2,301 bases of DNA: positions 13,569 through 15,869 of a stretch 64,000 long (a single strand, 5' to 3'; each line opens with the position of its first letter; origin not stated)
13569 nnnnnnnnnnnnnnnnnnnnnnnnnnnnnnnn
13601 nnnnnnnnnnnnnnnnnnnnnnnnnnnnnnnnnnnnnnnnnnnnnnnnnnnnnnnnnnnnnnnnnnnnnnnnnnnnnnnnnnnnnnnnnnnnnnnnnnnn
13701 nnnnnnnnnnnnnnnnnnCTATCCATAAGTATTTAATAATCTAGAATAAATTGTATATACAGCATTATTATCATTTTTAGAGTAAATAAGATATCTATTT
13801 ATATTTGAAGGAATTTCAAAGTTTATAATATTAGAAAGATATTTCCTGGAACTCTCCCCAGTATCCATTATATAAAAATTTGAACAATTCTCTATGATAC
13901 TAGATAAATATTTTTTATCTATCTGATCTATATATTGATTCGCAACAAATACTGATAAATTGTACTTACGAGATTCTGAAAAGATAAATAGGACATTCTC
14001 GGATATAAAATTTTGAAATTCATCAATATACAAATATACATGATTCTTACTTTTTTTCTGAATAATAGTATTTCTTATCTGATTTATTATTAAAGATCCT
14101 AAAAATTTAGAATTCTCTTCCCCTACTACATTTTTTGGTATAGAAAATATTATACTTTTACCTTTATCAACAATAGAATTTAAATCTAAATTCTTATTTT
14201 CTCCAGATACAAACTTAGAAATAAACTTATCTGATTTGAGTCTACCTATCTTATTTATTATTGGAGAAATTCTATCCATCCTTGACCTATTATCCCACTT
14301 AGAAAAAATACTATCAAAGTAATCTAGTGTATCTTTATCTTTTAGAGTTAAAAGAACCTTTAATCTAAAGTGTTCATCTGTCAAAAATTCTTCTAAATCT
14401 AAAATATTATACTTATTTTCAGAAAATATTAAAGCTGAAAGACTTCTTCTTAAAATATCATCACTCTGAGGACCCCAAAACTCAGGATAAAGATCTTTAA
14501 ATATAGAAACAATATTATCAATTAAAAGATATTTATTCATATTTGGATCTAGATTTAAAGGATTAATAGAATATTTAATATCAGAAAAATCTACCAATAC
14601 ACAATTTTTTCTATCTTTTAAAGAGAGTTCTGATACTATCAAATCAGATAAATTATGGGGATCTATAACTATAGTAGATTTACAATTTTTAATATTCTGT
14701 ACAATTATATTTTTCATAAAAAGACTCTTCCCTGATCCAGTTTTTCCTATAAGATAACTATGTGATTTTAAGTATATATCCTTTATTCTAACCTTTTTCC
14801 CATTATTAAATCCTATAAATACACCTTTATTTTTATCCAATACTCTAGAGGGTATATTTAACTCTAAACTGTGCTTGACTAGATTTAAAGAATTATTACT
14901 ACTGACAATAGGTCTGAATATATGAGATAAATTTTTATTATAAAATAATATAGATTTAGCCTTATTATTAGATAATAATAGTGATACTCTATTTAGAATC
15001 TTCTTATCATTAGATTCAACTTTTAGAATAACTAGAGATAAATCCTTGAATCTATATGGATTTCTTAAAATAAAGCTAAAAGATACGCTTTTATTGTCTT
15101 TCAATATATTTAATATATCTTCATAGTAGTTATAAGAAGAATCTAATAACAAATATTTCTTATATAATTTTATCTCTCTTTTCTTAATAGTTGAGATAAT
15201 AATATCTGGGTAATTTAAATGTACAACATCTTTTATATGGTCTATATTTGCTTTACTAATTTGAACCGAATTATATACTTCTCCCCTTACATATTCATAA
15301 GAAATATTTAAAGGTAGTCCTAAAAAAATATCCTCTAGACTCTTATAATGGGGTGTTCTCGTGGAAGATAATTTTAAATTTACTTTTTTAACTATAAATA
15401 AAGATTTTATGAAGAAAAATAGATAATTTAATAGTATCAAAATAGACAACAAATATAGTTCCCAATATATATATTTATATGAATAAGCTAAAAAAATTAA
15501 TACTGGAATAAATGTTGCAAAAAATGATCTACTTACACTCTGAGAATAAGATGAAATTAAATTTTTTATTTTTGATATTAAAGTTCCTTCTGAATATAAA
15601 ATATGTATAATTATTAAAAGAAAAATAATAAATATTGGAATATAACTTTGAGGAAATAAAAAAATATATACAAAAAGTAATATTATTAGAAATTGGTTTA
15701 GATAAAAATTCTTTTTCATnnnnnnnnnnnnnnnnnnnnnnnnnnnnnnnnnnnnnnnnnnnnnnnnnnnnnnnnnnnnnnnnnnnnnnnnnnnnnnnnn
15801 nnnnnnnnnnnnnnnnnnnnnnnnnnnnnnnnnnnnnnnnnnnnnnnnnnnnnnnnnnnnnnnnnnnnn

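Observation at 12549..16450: Tightly overlapping four-gene operon: S51 peptidase - TM-anchored TraG/VirD4-like ATPase - NDT-like nucleotide-processing fold - replication-relaxation-like wHTH protein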

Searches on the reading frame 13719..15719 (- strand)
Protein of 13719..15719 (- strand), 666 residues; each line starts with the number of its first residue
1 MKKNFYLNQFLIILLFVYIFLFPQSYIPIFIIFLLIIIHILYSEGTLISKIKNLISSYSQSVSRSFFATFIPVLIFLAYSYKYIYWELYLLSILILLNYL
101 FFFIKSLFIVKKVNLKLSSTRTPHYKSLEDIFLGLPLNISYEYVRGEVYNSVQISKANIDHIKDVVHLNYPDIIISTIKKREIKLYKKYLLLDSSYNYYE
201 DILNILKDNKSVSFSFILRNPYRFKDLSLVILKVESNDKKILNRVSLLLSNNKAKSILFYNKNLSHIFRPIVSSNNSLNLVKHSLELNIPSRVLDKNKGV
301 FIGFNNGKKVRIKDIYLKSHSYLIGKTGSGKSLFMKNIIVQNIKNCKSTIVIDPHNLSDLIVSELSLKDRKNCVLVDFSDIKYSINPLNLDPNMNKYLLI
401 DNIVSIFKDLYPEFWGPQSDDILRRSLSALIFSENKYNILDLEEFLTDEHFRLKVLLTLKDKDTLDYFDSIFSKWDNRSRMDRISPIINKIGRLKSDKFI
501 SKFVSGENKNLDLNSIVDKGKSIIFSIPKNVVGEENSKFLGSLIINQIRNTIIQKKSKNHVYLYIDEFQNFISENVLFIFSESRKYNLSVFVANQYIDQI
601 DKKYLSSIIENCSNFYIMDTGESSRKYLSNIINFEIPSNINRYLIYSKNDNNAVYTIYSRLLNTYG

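Call 3: search_protein_families(library=pfam, proteins=[window:13719-15719:-], max_evalue=1)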
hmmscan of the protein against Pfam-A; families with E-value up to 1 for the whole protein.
window:13719-15719:- (666 aa): 10 families
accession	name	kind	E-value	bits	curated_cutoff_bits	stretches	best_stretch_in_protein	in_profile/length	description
PF12696.13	TraG-D_C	-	4.3e-07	30.4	22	1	560-631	1-78/126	TraM recognition site of TraD and TraG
PF01935.23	DUF87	-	4.8e-06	27.3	23.2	1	316-356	21-62/220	Helicase HerA, central domain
PF13401.12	AAA_22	-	0.00067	20.4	27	1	318-358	5-45/130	AAA domain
PF12846.13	AAA_10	-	0.0022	17.5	27.5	1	318-392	21-82/362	AAA-like domain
PF25199.1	nSTAND_NTPase5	-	0.0092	16.2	34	1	323-380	46-106/145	Novel STAND NTPase 5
PF10412.15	TrwB_AAD_bind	-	0.016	14.6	20.5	1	318-354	15-51/387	Type IV secretion-system coupling protein DNA-binding domain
PF00005.33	ABC_tran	-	0.019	16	25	1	319-363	12-52/137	ABC transporter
PF19263.5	DUF5906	-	0.065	14.3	27.6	0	323-350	1-29/114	Family of unknown function (DUF5906)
PF01580.24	FtsK_SpoIIIE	-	0.19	11.6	24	1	310-340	31-61/221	FtsK/SpoIIIE family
PF18766.7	SWI2_SNF2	-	0.24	11.5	26.7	1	326-370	26-73/221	SWI2/SNF2 ATPase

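Call 4: search_protein_families(library=ncbifam, proteins=[window:13719-15719:-], max_evalue=1)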
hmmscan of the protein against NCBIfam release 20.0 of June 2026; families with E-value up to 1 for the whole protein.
window:13719-15719:- (666 aa): 12 families
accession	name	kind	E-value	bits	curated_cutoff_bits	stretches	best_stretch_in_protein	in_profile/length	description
NF045971.1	conju_CD1110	equivalog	2.6e-10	39.2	325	2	541-643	606-714/752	VirB4-like conjugal transfer ATPase, CD1110 family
TIGR03743.1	SXT_TraD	subfamily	3.8e-10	38.9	366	2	308-360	165-217/636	conjugative transfer system coupling protein TraD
TIGR03754.1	conj_TOL_TraD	equivalog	0.0015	17.1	647.55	1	308-361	170-223/643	type IV conjugative transfer system coupling protein TraD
TIGR03420.1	DnaA_homol_Hda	equivalog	0.0056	16.2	194.8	1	319-377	39-97/226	DnaA regulatory inactivator Hda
NF011674.0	PRK15093.1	equivalog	0.032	13.3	627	1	323-381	38-94/330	putrescine export ABC transporter ATP-binding protein SapD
TIGR02237.1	recomb_radB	equivalog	0.043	13.7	172.4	0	572-610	125-163/210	DNA repair and recombination protein RadB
NF003095.0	PRK04019.1-1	equivalog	0.044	12.8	381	1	526-596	41-110/339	50S ribosomal protein L10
TIGR02673.1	FtsE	equivalog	0.047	13.4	264.85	1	319-372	29-81/214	cell division ATP-binding protein FtsE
TIGR03924.1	T7SS_EccC_a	equivalog_domain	0.092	11.5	509.15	1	320-340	452-472/673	type VII secretion protein EccCa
NF042943.1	HerA_antiphage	equivalog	0.22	10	800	0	311-352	150-190/566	anti-phage-associated helicase HerA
NF033849.1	ser_rich_anae_1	subfamily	0.25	8.6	650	0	579-622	1053-1092/1163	serine-rich protein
TIGR02203.1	MsbA_lipidA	equivalog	0.61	8.5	602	1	323-365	364-405/572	lipid A export permease/ATP-binding protein MsbA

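Call 8: find_encoding_contigs(protein=window:13719-15719:-, flank=10000, max_places=6)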
Protein window:13719-15719:- (666 aa): 16 contigs read that carry it; 6 places shown.
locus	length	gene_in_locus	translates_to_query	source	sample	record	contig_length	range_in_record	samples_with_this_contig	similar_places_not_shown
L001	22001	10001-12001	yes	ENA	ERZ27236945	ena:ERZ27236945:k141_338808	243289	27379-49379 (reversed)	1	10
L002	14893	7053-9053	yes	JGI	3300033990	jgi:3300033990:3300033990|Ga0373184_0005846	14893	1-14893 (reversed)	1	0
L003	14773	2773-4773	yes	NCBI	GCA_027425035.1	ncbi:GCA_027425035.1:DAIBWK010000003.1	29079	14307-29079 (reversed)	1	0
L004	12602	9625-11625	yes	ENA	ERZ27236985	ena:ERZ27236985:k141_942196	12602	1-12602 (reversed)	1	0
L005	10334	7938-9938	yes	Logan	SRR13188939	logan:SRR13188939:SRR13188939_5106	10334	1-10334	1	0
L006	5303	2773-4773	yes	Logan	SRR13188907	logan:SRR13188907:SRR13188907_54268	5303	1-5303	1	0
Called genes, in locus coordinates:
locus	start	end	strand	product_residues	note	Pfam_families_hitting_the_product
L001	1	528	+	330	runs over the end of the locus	PF00535:Glycos_transf_2, PF13641:Glyco_tranf_2_3, PF13632:Glyco_trans_2_3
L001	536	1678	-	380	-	PF00534:Glycos_transf_1, PF13692:Glyco_trans_1_4, PF13524:Glyco_trans_1_2 (weak)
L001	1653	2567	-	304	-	-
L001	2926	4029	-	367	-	PF13439:Glyco_transf_4, PF00534:Glycos_transf_1, PF13692:Glyco_trans_1_4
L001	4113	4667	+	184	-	-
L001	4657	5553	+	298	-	PF06293:Kdo (weak), PF00069:Pkinase (weak)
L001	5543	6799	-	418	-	PF00535:Glycos_transf_2, PF26629:GT2_TM_C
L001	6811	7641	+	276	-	-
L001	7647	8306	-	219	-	-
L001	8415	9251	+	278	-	-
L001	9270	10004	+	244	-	PF03575:Peptidase_S51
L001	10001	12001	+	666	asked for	PF01935:DUF87 (weak), PF12696:TraG-D_C (weak)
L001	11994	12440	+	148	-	-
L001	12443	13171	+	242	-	PF13814:Replic_Relax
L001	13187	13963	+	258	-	PF00106:adh_short, PF08659:KR, PF13561:adh_short_C2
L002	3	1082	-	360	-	?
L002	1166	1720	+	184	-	-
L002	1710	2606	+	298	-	PF06293:Kdo (weak), PF00069:Pkinase (weak)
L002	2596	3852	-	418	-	PF00535:Glycos_transf_2, PF26629:GT2_TM_C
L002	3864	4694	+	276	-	-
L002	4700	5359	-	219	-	-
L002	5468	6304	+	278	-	-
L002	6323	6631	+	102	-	-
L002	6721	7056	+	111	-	-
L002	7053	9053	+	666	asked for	PF01935:DUF87 (weak), PF12696:TraG-D_C (weak)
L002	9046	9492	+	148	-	-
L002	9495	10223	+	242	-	PF13814:Replic_Relax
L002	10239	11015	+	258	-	PF00106:adh_short, PF08659:KR, PF13561:adh_short_C2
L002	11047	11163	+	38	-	-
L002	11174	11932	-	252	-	PF00535:Glycos_transf_2, PF13641:Glyco_tranf_2_3, PF10111:Glyco_tranf_2_2 (weak)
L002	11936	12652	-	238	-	PF00535:Glycos_transf_2, PF10111:Glyco_tranf_2_2 (weak)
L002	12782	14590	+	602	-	PF03023:MurJ, PF01554:MatE (weak)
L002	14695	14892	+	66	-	?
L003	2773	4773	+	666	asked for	PF01935:DUF87 (weak), PF12696:TraG-D_C (weak)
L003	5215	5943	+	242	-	PF13814:Replic_Relax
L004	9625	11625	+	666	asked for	PF01935:DUF87 (weak), PF12696:TraG-D_C (weak)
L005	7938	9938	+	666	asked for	PF01935:DUF87 (weak), PF12696:TraG-D_C (weak)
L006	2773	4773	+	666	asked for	PF01935:DUF87 (weak), PF12696:TraG-D_C (weak)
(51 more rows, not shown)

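Call 9: find_homologous_proteins(query=window:13719-15719:-)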
Query window:13719-15719:- (666 aa): 41 proteins with E <= 0.001 among 8000 candidates.
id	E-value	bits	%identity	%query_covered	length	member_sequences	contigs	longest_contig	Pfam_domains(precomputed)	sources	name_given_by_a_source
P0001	0.0e+0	1408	100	100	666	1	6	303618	PF01935.24,PF12696.14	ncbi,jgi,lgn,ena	jgi:hypothetical protein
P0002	0.0e+0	1403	100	100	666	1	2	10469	PF01935.24,PF12696.14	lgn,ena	-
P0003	0.0e+0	1403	100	100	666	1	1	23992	PF01935.24,PF12696.14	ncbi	-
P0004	0.0e+0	1305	100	93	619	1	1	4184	PF01935.24,PF12696.14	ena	-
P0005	0.0e+0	1164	82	100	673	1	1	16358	PF12696.14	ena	-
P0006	0.0e+0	1126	80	99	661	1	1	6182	PF12696.14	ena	-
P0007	3.2e-235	801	67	84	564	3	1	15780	PF01935.24,PF12696.14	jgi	jgi:hypothetical protein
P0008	5.0e-161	556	47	93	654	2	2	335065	PF01935.24,PF12846.14,PF12696.14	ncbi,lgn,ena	-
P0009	6.0e-161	556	44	98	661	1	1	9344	PF01935.24,PF12846.14,PF02534.21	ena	-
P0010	1.5e-160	554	44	98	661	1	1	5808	PF01935.24,PF12846.14,PF02534.21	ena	-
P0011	2.1e-160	554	44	98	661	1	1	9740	PF01935.24,PF12846.14,PF02534.21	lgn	-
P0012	1.3e-154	535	47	91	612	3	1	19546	PF01935.24,PF12846.14,PF01580.25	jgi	jgi:DNA helicase HerA-like ATPase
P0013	5.8e-132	460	38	92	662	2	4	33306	PF10412.16,PF01935.24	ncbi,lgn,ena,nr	ncbi:ATP-binding protein [Patescibacteria group bacterium]|nr:ATP-binding protein [Patescibacteria g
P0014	6.0e-45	172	31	50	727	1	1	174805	PF26449.1,PF10412.16,PF01935.24,PF02534.21,PF12696.14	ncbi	-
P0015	1.9e-44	171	31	52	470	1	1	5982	PF10412.16,PF01935.24,PF13401.13,PF02534.21,PF12696.14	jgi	jgi:DNA helicase HerA-like ATPase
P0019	9.4e-42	162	33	45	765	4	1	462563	PF26449.1,PF10412.16,PF01935.24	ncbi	-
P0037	1.3e-19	89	24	45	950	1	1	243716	PF26449.1,PF10412.16,PF01935.24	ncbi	ncbi:MAG: DUF87 domain-containing protein [Candidatus Gracilibacteria bacterium]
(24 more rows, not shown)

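Call 10: find_encoding_contigs(protein=P0008, flank=8000, max_places=2)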
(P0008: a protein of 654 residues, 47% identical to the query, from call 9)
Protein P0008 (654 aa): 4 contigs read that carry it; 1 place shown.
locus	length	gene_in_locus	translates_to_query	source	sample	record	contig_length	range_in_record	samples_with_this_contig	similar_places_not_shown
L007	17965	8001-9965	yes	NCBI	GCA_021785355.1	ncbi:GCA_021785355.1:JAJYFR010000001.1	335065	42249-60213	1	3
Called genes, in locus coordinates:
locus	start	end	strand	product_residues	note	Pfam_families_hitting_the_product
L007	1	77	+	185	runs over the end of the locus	PF13489:Methyltransf_23, PF01209:Ubie_methyltran, PF13847:Methyltransf_31, PF08241:Methyltransf_11, PF08242:Methyltransf_12, PF13649:Methyltransf_25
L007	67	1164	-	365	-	PF13439:Glyco_transf_4, PF00534:Glycos_transf_1, PF13692:Glyco_trans_1_4, PF20706:GT4-conflict (weak)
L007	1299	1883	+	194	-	-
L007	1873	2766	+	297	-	PF00069:Pkinase (weak)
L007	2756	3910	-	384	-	PF00535:Glycos_transf_2, PF26629:GT2_TM_C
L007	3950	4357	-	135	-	-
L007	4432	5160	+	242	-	-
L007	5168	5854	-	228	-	-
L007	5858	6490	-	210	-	-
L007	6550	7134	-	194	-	-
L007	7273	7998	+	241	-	PF03575:Peptidase_S51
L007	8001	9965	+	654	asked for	PF12696:TraG-D_C (faint), PF01935:DUF87, PF12846:AAA_10 (weak)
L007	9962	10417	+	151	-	-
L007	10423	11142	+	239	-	PF13814:Replic_Relax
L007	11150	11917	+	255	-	PF00106:adh_short, PF08659:KR (weak), PF13561:adh_short_C2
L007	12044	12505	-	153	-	PF13470:PIN_3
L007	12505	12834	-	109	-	-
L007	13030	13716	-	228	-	PF13419:HAD_2, PF00702:Hydrolase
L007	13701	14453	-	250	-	PF00535:Glycos_transf_2, PF10111:Glyco_tranf_2_2 (weak), PF13641:Glyco_tranf_2_3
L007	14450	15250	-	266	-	PF00535:Glycos_transf_2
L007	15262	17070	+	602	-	PF03023:MurJ, PF01554:MatE (weak)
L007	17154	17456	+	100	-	PF00166:Cpn10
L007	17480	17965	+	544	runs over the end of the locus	PF00118:Cpn60_TCP1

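Call 11: find_encoding_contigs(protein=P0013, flank=8000, max_places=2)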
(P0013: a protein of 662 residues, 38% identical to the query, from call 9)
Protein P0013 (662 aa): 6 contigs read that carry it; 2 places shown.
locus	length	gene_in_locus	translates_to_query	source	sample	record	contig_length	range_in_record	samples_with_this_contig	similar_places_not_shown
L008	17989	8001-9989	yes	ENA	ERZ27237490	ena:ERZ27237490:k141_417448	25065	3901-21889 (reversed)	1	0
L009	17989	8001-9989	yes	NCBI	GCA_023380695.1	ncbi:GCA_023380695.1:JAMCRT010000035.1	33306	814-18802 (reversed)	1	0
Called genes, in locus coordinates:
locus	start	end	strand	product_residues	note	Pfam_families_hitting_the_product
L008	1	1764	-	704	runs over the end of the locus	PF00082:Peptidase_S8, PF13540:RCC1_2 (faint), PF25390:WD40_RLD (faint), PF20399:PH_20 (faint)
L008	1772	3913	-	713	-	PF00704:Glyco_hydro_18, PF23916:TIM-barrel_EndoS (weak), PF13540:RCC1_2 (faint), PF25390:WD40_RLD (faint)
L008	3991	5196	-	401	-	-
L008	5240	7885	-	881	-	PF09586:YfhO (faint)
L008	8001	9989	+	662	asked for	PF01935:DUF87, PF10412:TrwB_AAD_bind (weak)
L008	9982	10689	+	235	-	PF13814:Replic_Relax (weak)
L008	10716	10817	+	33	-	-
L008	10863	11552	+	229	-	-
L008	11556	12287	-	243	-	PF00535:Glycos_transf_2, PF10111:Glyco_tranf_2_2, PF13641:Glyco_tranf_2_3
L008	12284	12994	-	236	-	PF00535:Glycos_transf_2, PF10111:Glyco_tranf_2_2 (weak)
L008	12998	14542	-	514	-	-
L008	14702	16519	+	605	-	PF03023:MurJ, PF01554:MatE (weak)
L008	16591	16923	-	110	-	-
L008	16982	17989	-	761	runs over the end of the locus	-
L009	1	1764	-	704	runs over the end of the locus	PF00082:Peptidase_S8, PF13540:RCC1_2 (faint), PF25390:WD40_RLD (faint), PF20399:PH_20 (faint)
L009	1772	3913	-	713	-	PF00704:Glyco_hydro_18, PF23916:TIM-barrel_EndoS (weak), PF13540:RCC1_2 (faint), PF25390:WD40_RLD (faint)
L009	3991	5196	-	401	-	-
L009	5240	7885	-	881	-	PF09586:YfhO (faint)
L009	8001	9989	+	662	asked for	PF01935:DUF87, PF10412:TrwB_AAD_bind (weak)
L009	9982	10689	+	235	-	PF13814:Replic_Relax (weak)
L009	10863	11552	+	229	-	-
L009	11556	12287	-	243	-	PF00535:Glycos_transf_2, PF10111:Glyco_tranf_2_2, PF13641:Glyco_tranf_2_3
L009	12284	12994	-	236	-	PF00535:Glycos_transf_2, PF10111:Glyco_tranf_2_2 (weak)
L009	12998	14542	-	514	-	-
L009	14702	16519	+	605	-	PF03023:MurJ, PF01554:MatE (weak)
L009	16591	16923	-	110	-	-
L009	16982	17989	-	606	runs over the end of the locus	?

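Call 12: find_encoding_contigs(protein=P0007, flank=8000, max_places=2)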
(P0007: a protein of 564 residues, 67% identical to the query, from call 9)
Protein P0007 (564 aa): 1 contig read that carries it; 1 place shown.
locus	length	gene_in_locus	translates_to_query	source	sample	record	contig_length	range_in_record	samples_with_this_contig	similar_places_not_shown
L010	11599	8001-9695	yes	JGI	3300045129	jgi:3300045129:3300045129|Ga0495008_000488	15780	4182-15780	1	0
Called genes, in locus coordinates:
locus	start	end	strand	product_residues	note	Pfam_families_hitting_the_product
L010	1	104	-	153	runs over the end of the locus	-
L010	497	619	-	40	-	-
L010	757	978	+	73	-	-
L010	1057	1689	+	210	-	-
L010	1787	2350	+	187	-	-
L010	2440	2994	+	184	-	PF13489:Methyltransf_23, PF01209:Ubie_methyltran, PF13847:Methyltransf_31, PF08241:Methyltransf_11, PF08242:Methyltransf_12, PF13649:Methyltransf_25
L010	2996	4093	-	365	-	PF13439:Glyco_transf_4, PF00534:Glycos_transf_1, PF13692:Glyco_trans_1_4, PF20706:GT4-conflict (weak)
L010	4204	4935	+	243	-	-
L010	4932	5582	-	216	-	-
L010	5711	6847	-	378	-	PF00535:Glycos_transf_2, PF26629:GT2_TM_C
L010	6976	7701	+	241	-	PF03575:Peptidase_S51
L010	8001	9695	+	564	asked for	PF01935:DUF87 (weak), PF12696:TraG-D_C (weak)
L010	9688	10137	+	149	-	-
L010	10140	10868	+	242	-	PF13814:Replic_Relax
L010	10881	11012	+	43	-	PF00106:adh_short (weak)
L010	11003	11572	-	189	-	-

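Call 13: search_protein_families(library=padloc, proteins=[window:13719-15719:-], max_evalue=1)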
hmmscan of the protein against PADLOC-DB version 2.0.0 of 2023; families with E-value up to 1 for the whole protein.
window:13719-15719:- (666 aa): 6 families
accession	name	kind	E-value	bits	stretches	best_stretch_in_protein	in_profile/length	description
PDLC04140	mad8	-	9.4e-15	52.9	1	299-623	3-256/314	mads_8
PDLC04105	HerA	-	1e-05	22.3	1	316-355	164-204/576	-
PDLC04103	HerA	-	0.0001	18.8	1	318-355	172-209/579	-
PDLC01055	HerA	-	0.00013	18.9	1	307-352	146-191/532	Type III coevolved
PDLC04100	HerA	-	0.032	10.9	1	311-352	157-197/580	-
PDLC02806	SspH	-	0.034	9.5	1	320-354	1539-1577/1766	SspH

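Call 14: search_protein_families(library=phrogs, proteins=[window:13719-15719:-], max_evalue=1)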
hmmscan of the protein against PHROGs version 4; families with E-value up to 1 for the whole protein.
window:13719-15719:- (666 aa): 9 families
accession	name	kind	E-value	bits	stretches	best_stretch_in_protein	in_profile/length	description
phrog_5156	-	unknown function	5.3e-41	141.5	1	278-628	365-730/824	-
phrog_7035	-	unknown function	2.2e-11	43.8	2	277-355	164-250/969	-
phrog_2666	-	head and packaging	1.1e-10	41.9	2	305-358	308-361/555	terminase large subunit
phrog_1358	-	moron, auxiliary metabolic gene and host takeover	0.00011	20.8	1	194-347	493-632/1382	FtsK/SpoIIIE-like protein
phrog_24440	-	unknown function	0.00093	20.4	1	132-213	16-97/117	-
phrog_21925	-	unknown function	0.055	14.5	1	278-316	15-53/63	-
phrog_26902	-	unknown function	0.056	14.5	1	297-344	29-75/86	-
phrog_38713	-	unknown function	0.1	14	1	565-617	9-57/61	-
phrog_4339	-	unknown function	0.63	10.1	0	318-338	51-71/552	-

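Call 15: search_protein_families(library=pfam, proteins=[P0014, P0019, P0013, P0008, P0037], max_evalue=0.01)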
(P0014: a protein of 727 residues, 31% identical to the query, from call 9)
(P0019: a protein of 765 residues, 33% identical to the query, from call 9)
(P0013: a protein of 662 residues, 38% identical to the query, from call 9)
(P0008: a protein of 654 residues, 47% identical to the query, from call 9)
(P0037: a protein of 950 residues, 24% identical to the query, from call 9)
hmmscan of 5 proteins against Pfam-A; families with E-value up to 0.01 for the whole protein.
P0014 (727 aa): 6 families
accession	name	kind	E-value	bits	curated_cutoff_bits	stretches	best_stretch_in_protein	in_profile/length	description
PF10412.15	TrwB_AAD_bind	-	3.2e-11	43.2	20.5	1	341-646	12-303/387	Type IV secretion-system coupling protein DNA-binding domain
PF02534.20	T4SS-DNA_transf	-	1.2e-07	31.4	20.1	1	332-417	31-114/468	Type IV secretory system Conjugative DNA transfer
PF01935.23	DUF87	-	2.7e-07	31.4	23.2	1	344-557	23-203/220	Helicase HerA, central domain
PF12696.13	TraG-D_C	-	4.1e-06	27.2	22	1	595-658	3-71/126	TraM recognition site of TraD and TraG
PF13401.12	AAA_22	-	0.00015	22.5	27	0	343-382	4-44/130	AAA domain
PF25199.1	nSTAND_NTPase5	-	0.00026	21.3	34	1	339-407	36-106/145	Novel STAND NTPase 5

P0019 (765 aa): 4 families
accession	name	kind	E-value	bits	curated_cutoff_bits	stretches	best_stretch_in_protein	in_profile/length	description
PF10412.15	TrwB_AAD_bind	-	1.1e-09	38.1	20.5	1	346-666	7-308/387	Type IV secretion-system coupling protein DNA-binding domain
PF01935.23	DUF87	-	7e-06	26.7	23.2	1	346-406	12-69/220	Helicase HerA, central domain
PF12696.13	TraG-D_C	-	0.00017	22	22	1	610-669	3-67/126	TraM recognition site of TraD and TraG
PF01580.24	FtsK_SpoIIIE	-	0.0037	17.2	24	0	339-379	33-61/221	FtsK/SpoIIIE family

P0013 (662 aa): 7 families
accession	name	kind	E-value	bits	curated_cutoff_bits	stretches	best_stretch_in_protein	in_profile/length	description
PF01935.23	DUF87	-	4.9e-10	40.3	23.2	1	320-538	20-210/220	Helicase HerA, central domain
PF10412.15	TrwB_AAD_bind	-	5e-06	26.1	20.5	1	317-607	9-291/387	Type IV secretion-system coupling protein DNA-binding domain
PF01656.29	CbiA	-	9.2e-05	22.8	25.4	1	328-413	4-54/125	CobQ/CobB/MinD/ParA nucleotide binding domain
PF12696.13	TraG-D_C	-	0.00021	21.6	22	1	565-621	4-65/126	TraM recognition site of TraD and TraG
PF12846.13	AAA_10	-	0.0043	16.6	27.5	0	323-404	21-92/362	AAA-like domain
PF20720.3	nSTAND3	-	0.0045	17.2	27.2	0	327-376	21-69/155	Novel STAND NTPase 3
PF13401.12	AAA_22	-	0.0093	16.7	27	0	324-347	6-29/130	AAA domain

P0008 (654 aa): 7 families
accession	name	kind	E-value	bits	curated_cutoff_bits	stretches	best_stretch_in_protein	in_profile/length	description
PF01935.23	DUF87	-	4.2e-08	34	23.2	1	305-542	13-220/220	Helicase HerA, central domain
PF12846.13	AAA_10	-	2.9e-06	27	27.5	1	310-384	17-91/362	AAA-like domain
PF12696.13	TraG-D_C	-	1.1e-05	25.8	22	1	553-626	1-80/126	TraM recognition site of TraD and TraG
PF20720.3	nSTAND3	-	3.5e-05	24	27.2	1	315-398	18-98/155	Novel STAND NTPase 3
PF10412.15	TrwB_AAD_bind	-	4.9e-05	22.8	20.5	0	305-350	6-51/387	Type IV secretion-system coupling protein DNA-binding domain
PF13401.12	AAA_22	-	0.0013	19.5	27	0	316-350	7-41/130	AAA domain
PF00005.33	ABC_tran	-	0.0087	17.1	25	0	318-372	15-65/137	ABC transporter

P0037 (950 aa): 3 families
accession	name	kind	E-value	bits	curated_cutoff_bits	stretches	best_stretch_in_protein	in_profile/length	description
PF01935.23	DUF87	-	5e-08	33.7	23.2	1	494-568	11-83/220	Helicase HerA, central domain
PF10412.15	TrwB_AAD_bind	-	1.6e-07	31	20.5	1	697-869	180-342/387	Type IV secretion-system coupling protein DNA-binding domain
PF12696.13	TraG-D_C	-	0.0003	21.2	22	1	766-842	4-72/126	TraM recognition site of TraD and TraG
